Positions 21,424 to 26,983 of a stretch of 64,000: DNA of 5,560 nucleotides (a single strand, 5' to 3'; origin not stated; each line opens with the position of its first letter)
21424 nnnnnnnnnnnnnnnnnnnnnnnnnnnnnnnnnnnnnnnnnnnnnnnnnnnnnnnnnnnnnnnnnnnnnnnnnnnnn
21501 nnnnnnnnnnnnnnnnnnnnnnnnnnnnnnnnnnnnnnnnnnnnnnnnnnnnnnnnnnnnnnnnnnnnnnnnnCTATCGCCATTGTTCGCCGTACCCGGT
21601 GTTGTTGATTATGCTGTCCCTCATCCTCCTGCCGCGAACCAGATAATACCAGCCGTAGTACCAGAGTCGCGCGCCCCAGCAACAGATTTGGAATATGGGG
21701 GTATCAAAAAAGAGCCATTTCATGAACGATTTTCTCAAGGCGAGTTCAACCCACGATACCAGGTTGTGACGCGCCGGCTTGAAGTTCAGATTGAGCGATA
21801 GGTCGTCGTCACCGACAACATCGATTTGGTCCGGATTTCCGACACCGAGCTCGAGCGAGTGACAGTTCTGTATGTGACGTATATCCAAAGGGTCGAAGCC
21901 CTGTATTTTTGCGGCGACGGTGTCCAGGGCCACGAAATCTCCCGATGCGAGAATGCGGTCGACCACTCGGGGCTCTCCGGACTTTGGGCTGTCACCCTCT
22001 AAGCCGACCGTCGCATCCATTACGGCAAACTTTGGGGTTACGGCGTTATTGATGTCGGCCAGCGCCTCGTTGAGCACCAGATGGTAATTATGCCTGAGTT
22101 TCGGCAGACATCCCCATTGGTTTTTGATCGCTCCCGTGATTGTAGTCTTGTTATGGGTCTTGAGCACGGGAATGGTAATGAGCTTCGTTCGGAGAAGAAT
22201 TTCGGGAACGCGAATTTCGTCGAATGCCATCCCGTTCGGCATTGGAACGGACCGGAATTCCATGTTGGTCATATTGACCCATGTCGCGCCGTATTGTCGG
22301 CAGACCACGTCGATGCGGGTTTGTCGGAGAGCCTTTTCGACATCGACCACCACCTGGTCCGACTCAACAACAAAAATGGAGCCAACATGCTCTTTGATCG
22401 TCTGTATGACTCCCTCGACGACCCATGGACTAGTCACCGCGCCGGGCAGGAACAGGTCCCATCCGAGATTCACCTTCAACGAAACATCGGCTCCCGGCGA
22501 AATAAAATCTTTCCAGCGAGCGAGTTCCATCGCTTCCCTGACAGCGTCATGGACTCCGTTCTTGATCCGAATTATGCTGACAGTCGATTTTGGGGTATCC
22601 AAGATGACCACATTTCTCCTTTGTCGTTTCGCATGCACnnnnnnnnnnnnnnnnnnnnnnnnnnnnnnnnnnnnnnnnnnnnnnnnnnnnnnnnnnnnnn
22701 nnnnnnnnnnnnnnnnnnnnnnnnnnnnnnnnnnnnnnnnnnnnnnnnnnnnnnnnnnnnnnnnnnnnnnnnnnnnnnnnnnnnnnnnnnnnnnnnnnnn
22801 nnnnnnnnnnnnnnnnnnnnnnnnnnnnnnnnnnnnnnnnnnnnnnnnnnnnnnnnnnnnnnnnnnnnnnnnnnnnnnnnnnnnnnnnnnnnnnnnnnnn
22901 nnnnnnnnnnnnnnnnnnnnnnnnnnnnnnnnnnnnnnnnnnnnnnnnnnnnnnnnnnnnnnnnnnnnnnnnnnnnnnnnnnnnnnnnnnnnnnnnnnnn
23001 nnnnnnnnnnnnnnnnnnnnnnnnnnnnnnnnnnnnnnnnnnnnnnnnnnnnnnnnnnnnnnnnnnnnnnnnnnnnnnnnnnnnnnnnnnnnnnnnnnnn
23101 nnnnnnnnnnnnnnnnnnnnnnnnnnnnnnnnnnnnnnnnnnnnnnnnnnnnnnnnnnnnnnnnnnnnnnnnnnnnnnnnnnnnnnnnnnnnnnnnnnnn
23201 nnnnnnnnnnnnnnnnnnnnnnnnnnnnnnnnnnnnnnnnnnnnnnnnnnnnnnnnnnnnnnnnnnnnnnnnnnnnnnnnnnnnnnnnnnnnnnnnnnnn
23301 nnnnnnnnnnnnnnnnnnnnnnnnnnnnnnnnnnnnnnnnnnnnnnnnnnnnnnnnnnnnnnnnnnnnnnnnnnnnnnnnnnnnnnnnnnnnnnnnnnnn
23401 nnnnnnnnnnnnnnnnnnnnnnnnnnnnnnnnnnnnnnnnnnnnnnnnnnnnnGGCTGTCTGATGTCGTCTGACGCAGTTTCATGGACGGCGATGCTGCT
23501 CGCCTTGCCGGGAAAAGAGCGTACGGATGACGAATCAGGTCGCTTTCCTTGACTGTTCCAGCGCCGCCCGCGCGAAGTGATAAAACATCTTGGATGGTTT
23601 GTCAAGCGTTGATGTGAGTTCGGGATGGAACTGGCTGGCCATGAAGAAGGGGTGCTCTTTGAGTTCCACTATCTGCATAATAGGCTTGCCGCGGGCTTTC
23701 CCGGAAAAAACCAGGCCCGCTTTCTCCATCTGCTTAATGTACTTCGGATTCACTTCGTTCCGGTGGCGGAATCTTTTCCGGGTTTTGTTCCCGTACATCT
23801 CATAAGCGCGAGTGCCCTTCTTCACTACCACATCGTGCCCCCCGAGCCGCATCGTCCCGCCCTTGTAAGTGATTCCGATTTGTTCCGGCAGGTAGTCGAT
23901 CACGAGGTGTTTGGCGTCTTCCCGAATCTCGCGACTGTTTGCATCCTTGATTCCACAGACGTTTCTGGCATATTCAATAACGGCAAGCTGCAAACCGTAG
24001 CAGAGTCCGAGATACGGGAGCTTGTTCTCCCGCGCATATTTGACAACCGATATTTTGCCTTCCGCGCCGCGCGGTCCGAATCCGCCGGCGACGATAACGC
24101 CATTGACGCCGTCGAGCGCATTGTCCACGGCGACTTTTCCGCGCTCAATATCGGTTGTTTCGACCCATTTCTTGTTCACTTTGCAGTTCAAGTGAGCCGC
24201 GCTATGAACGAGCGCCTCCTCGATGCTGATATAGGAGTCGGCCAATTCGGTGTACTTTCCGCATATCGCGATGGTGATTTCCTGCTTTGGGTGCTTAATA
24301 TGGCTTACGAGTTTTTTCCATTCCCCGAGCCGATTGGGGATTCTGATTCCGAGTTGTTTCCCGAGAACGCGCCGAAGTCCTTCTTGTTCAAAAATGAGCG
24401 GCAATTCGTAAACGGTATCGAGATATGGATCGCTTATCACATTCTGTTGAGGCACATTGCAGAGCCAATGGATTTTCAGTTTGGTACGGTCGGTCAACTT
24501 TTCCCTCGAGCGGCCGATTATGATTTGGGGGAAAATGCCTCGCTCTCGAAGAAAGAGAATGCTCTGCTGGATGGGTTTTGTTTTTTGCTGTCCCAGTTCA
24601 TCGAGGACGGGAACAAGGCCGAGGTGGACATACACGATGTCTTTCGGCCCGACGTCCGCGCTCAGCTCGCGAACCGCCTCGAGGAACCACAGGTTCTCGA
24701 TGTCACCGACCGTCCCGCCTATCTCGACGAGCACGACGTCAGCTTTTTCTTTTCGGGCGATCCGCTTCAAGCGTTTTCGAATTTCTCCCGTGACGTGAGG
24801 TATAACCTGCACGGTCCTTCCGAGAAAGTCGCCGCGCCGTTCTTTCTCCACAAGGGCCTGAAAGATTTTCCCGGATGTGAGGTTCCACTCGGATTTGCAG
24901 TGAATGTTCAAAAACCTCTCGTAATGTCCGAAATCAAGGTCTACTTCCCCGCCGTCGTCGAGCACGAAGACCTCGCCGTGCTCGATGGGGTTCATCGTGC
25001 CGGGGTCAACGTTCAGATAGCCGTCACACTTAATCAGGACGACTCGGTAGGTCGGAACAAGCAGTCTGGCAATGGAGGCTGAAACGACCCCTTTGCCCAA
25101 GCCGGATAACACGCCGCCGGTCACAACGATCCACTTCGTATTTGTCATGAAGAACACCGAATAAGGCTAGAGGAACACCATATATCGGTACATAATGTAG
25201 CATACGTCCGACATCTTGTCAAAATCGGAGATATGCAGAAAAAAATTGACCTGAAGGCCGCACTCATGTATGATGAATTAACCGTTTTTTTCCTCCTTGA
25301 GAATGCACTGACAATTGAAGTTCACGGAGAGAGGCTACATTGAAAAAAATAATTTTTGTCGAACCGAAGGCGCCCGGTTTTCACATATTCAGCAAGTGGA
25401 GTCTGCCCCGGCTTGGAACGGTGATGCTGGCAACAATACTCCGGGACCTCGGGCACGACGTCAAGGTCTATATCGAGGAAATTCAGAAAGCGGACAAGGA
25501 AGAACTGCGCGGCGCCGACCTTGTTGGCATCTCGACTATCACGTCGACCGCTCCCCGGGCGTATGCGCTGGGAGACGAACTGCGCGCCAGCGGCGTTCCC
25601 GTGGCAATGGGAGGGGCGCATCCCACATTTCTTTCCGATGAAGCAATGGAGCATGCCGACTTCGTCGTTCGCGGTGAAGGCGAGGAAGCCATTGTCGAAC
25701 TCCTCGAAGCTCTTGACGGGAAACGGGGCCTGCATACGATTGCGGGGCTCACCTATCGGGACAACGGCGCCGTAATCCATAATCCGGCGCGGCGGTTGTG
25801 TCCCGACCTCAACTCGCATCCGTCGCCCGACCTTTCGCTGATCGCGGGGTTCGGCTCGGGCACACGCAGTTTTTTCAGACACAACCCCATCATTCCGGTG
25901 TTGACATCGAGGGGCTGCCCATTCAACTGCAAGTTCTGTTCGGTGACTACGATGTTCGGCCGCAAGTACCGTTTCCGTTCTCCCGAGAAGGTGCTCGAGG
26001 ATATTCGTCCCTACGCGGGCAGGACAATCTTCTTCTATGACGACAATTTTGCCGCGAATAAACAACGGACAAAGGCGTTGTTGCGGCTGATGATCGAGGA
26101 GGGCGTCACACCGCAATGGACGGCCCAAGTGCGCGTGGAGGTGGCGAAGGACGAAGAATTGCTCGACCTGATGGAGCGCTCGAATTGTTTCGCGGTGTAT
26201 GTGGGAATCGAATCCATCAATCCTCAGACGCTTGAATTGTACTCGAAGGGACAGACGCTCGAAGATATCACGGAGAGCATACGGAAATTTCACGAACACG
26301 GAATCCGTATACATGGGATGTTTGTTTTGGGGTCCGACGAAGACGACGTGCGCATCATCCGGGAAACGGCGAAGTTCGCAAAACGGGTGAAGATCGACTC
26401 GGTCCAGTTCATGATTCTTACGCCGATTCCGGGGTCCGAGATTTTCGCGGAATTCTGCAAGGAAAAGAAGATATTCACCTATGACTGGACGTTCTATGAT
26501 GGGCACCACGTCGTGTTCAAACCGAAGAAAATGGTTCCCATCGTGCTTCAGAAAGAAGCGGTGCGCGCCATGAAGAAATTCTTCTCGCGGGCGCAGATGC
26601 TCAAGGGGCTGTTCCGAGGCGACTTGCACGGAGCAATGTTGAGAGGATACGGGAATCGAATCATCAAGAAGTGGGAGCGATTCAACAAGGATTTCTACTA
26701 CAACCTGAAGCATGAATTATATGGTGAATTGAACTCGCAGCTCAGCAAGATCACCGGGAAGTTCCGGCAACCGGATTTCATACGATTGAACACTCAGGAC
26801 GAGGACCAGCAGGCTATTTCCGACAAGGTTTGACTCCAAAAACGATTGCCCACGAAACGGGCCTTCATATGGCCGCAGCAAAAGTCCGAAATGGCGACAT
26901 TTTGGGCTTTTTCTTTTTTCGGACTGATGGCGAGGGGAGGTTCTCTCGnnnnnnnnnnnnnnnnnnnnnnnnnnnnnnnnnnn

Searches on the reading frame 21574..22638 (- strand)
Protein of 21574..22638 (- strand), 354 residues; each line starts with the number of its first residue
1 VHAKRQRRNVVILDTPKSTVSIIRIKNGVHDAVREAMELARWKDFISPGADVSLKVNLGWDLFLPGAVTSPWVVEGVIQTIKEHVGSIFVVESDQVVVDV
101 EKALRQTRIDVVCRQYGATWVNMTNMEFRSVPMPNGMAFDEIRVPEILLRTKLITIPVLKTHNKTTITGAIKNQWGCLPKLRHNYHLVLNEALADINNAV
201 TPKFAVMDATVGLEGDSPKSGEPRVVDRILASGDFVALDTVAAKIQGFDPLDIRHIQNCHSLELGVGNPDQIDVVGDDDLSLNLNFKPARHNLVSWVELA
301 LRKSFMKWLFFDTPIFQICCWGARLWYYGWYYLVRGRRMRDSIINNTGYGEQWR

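Call 39: search_protein_families(library=pfam, proteins=[window:21574-22638:-], max_evalue=0.0001)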
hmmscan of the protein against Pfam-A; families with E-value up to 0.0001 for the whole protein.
window:21574-22638:- (354 aa): 1 family
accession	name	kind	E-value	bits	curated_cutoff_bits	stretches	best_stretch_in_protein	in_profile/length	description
PF04015.17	DUF362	-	1.6e-41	143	24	1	52-244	1-200/200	Domain of unknown function (DUF362)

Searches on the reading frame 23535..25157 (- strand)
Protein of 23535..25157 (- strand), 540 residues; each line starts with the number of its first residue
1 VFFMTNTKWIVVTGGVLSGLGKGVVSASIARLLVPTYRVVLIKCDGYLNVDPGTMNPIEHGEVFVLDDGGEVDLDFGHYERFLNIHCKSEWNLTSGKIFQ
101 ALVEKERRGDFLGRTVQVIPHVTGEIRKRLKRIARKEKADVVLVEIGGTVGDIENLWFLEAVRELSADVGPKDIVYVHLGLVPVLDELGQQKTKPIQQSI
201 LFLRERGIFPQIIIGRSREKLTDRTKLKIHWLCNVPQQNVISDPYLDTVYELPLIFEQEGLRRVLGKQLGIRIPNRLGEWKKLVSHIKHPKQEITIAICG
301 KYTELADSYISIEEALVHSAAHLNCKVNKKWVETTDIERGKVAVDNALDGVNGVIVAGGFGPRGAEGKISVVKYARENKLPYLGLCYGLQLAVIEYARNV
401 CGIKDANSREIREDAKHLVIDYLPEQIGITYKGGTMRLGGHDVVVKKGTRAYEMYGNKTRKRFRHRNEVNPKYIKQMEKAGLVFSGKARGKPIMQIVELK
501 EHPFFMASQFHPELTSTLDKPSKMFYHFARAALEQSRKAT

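Call 39: search_protein_families(library=pfam, proteins=[window:23535-25157:-], max_evalue=0.0001)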
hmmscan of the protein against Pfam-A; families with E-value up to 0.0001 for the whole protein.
window:23535-25157:- (540 aa): 3 families
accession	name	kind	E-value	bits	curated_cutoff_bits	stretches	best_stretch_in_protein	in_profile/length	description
PF06418.20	CTP_synth_N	-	1.1e-104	349.9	26.1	1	8-270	1-264/265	CTP synthase N-terminus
PF00117.34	GATase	-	1.4e-34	119.9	22.8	1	305-528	2-187/190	Glutamine amidotransferase class-I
PF07722.19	Peptidase_C26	-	9.7e-05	22.7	20.5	0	368-513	94-219/219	Peptidase C26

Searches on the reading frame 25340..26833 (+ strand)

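Call 39: search_protein_families(library=pfam, proteins=[window:25340-26833:+], max_evalue=0.0001)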
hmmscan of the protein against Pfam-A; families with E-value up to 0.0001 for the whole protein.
window:25340-26833:+ (497 aa): 2 families
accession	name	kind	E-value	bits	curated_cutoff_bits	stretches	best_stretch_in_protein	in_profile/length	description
PF04055.27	Radical_SAM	-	4e-23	82.8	29.5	1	188-336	2-156/166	Radical SAM superfamily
PF02310.24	B12-binding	-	1.2e-16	61.1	32.1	1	23-121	13-120/121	B12 binding domain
